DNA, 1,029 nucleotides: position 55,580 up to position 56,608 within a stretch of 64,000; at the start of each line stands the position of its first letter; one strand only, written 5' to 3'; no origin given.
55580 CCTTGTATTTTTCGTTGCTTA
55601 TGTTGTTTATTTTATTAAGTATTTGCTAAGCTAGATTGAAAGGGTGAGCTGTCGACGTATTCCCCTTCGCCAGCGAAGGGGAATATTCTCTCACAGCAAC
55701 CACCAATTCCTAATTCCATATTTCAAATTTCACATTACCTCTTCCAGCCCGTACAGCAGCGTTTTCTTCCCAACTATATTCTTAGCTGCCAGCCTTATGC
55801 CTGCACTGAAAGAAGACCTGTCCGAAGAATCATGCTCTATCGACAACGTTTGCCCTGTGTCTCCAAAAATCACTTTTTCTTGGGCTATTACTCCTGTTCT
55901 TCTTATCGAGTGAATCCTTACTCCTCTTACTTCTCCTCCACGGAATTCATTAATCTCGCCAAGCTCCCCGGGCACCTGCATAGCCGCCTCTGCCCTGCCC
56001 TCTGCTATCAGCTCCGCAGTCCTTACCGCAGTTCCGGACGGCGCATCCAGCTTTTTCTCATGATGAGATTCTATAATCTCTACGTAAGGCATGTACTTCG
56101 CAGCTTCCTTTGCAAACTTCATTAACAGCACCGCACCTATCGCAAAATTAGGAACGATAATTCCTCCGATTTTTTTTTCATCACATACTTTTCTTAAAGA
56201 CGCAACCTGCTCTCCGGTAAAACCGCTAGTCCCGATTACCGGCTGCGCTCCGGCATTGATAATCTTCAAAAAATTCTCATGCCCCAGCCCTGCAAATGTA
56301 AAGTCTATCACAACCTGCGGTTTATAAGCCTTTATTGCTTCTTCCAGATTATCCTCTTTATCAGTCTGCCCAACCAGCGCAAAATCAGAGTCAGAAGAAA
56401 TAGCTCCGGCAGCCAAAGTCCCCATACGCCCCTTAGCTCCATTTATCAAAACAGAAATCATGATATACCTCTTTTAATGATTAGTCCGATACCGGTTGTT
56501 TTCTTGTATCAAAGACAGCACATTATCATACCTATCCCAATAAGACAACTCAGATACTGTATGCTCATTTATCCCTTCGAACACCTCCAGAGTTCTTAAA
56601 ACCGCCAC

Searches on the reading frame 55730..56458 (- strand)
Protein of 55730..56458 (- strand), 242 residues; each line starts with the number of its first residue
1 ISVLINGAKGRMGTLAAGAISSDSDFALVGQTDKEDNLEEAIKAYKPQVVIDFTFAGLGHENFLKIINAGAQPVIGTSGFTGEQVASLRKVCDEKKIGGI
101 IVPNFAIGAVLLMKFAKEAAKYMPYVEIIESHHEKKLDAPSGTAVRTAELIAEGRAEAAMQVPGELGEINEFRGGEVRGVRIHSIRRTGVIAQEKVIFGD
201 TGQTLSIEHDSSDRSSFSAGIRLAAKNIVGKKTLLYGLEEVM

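Call 69: search_protein_families(library=pfam, proteins=[window:55730-56458:-], max_evalue=0.001)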
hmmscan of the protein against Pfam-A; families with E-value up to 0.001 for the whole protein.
window:55730-56458:- (242 aa): 2 families
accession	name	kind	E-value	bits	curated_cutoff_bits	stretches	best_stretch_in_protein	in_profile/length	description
PF05173.19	DapB_C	-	3.7e-33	114.6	27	1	108-242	1-121/121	Dihydrodipicolinate reductase, C-terminus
PF01113.26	DapB_N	-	5.9e-18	65.6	25.6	1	1-105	1-124/124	Dihydrodipicolinate reductase, N-terminus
